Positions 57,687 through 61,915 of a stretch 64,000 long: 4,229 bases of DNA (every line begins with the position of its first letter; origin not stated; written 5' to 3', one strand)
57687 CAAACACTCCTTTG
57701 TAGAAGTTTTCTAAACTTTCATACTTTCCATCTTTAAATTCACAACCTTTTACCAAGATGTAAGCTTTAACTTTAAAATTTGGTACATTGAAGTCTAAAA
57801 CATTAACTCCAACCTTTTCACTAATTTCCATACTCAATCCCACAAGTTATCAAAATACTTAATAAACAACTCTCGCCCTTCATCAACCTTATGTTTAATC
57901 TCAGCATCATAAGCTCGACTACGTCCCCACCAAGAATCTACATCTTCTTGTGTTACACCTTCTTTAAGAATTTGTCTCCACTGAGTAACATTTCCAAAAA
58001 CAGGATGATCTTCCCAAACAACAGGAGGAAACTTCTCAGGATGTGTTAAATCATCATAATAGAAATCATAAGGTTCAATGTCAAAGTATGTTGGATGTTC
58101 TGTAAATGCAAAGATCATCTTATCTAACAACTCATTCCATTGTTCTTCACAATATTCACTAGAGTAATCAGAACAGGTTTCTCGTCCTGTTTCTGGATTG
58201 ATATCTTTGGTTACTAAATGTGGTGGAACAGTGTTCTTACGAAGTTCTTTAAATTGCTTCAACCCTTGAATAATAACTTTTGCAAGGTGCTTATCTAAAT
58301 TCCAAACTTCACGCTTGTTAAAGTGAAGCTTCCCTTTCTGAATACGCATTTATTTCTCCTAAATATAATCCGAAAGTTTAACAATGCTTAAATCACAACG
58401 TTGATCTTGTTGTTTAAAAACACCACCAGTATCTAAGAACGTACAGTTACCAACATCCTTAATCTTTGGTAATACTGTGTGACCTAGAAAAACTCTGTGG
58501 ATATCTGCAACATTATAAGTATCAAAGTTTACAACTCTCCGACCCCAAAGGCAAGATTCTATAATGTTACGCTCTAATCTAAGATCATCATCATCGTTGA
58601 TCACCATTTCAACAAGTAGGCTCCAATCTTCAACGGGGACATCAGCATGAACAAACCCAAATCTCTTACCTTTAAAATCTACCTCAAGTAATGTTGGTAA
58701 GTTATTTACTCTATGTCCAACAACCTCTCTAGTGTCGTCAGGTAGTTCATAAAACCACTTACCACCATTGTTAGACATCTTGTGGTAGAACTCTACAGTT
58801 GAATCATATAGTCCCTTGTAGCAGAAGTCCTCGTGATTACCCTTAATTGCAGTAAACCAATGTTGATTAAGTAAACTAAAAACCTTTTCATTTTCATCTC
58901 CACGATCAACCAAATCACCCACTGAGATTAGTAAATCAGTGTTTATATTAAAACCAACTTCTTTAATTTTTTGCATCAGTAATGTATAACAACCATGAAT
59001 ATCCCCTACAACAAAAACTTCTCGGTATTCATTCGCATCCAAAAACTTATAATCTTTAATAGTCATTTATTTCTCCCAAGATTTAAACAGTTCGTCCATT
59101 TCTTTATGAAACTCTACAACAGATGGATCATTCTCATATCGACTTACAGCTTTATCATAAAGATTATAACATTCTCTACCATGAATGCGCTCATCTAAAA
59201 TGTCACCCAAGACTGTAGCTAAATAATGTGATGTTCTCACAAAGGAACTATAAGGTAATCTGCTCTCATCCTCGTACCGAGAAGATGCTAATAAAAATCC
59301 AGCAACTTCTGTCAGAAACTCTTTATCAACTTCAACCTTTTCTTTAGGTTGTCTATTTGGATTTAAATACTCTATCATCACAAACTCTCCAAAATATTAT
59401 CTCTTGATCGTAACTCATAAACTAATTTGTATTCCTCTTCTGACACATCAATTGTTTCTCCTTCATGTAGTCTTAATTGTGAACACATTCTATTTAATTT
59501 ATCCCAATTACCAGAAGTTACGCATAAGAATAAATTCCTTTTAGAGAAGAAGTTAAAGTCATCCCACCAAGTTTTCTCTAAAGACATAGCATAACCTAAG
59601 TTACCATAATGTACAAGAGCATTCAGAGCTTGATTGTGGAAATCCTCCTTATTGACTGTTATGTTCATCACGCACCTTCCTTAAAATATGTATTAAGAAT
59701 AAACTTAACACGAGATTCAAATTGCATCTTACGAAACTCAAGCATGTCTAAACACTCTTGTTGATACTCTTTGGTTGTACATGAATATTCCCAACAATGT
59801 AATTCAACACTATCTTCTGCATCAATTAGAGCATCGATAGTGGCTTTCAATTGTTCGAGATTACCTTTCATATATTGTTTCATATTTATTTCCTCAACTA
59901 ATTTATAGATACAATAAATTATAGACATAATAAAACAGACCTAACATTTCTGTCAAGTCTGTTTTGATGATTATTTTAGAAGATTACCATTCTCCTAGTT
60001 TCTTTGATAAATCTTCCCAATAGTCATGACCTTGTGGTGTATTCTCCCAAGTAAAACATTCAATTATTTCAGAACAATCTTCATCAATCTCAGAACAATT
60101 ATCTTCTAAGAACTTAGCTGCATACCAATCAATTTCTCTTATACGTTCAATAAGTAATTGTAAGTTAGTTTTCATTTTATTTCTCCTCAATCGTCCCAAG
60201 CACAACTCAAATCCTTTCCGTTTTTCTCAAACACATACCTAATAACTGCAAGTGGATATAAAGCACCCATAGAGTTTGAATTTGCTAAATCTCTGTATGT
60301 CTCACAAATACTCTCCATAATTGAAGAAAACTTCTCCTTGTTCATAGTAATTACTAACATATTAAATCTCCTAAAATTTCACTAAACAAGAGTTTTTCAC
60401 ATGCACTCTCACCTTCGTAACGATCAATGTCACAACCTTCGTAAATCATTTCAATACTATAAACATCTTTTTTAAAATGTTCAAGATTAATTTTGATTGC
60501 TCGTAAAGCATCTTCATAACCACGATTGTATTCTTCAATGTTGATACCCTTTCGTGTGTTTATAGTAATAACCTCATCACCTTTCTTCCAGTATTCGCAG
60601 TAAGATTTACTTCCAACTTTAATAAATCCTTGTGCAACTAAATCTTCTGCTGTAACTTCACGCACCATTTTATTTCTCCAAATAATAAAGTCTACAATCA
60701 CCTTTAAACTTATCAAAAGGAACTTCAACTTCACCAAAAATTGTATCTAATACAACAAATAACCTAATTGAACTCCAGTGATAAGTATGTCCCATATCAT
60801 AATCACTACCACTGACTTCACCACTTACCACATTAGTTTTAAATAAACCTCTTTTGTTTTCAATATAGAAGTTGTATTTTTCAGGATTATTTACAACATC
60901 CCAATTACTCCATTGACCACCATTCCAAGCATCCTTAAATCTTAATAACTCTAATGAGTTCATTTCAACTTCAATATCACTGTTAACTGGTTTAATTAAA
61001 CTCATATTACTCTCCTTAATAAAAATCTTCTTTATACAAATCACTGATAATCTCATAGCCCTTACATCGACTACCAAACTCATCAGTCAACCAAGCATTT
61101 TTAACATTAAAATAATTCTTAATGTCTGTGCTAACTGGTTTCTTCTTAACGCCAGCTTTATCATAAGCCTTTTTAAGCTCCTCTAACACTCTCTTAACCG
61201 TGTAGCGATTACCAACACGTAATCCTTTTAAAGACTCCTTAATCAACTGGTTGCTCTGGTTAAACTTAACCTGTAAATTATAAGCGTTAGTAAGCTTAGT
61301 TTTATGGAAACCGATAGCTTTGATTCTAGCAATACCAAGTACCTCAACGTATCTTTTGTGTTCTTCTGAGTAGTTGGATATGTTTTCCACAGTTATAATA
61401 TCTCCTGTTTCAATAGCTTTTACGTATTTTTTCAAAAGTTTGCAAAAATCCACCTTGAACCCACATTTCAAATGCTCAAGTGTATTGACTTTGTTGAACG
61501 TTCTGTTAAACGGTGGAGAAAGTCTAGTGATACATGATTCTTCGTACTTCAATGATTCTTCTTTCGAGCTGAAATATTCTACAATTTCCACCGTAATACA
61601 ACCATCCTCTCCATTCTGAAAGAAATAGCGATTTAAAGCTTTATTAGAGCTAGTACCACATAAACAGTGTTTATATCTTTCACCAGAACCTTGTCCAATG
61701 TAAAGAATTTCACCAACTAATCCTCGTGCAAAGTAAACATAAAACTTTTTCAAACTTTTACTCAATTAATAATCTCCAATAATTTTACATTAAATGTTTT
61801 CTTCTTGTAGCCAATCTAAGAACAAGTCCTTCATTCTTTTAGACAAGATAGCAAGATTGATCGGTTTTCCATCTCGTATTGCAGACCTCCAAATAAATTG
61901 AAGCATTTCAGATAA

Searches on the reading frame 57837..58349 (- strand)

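Call 22: search_protein_families(library=pfam, proteins=[window:57837-58349:-], max_evalue=0.01)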
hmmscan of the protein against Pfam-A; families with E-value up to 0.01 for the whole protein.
window:57837-58349:- (171 aa): 0 families

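Call 23: search_protein_families(library=phrogs, proteins=[window:57837-58349:-], max_evalue=0.001)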
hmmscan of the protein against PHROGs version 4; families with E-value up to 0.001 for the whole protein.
window:57837-58349:- (171 aa): 2 families
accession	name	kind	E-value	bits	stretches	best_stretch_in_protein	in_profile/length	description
phrog_11543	-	unknown function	2.3e-43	149.6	1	1-171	13-173/173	-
phrog_16602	-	unknown function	8.2e-10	40.2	1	1-84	1-86/117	-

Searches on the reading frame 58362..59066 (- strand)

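Call 22: search_protein_families(library=pfam, proteins=[window:58362-59066:-], max_evalue=0.01)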
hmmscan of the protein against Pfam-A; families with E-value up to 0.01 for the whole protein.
window:58362-59066:- (235 aa): 2 families
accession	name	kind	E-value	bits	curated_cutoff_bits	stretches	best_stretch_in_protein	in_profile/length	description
PF00149.33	Metallophos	-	3.8e-13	50.7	21.5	1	17-197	3-188/191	Calcineurin-like phosphoesterase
PF12850.12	Metallophos_2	-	1e-06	29.3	27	1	17-223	3-142/154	Calcineurin-like phosphoesterase superfamily domain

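Call 23: search_protein_families(library=phrogs, proteins=[window:58362-59066:-], max_evalue=0.001)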
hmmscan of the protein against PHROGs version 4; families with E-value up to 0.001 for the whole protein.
window:58362-59066:- (235 aa): 6 families
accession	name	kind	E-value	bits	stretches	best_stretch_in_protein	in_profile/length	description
phrog_246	-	other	2.4e-65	222.2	1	3-220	164-376/417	NinI-like serine-threonine phosphatase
phrog_9096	-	unknown function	3.2e-33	115.9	1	6-155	4-154/157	-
phrog_20114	-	other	1.8e-20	74.6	1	14-113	2-106/131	phosphoesterase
phrog_8238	-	DNA, RNA and nucleotide metabolism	1.1e-14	54.5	1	6-147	163-308/737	RNA ligase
phrog_28031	-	unknown function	1.5e-05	25.3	1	16-89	142-226/406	-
phrog_1649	-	other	6.8e-05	22.7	1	11-98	32-120/308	metallo-phosphoesterase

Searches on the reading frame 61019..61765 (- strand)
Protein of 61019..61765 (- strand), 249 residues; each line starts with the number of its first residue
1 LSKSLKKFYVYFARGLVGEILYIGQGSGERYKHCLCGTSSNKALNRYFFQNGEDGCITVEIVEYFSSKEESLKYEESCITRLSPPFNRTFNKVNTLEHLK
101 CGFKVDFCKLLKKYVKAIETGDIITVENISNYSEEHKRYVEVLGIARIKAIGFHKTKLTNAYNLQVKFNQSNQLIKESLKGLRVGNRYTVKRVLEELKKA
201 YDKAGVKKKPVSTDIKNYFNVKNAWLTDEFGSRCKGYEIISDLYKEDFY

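Call 22: search_protein_families(library=pfam, proteins=[window:61019-61765:-], max_evalue=0.01)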
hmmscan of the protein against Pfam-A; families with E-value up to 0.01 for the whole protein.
window:61019-61765:- (249 aa): 0 families

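Call 23: search_protein_families(library=phrogs, proteins=[window:61019-61765:-], max_evalue=0.001)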
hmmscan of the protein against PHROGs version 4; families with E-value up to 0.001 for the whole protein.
window:61019-61765:- (249 aa): 1 family
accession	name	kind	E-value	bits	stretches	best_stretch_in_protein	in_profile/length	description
phrog_35456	-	unknown function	0.00052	20.8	0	6-96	5-90/189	-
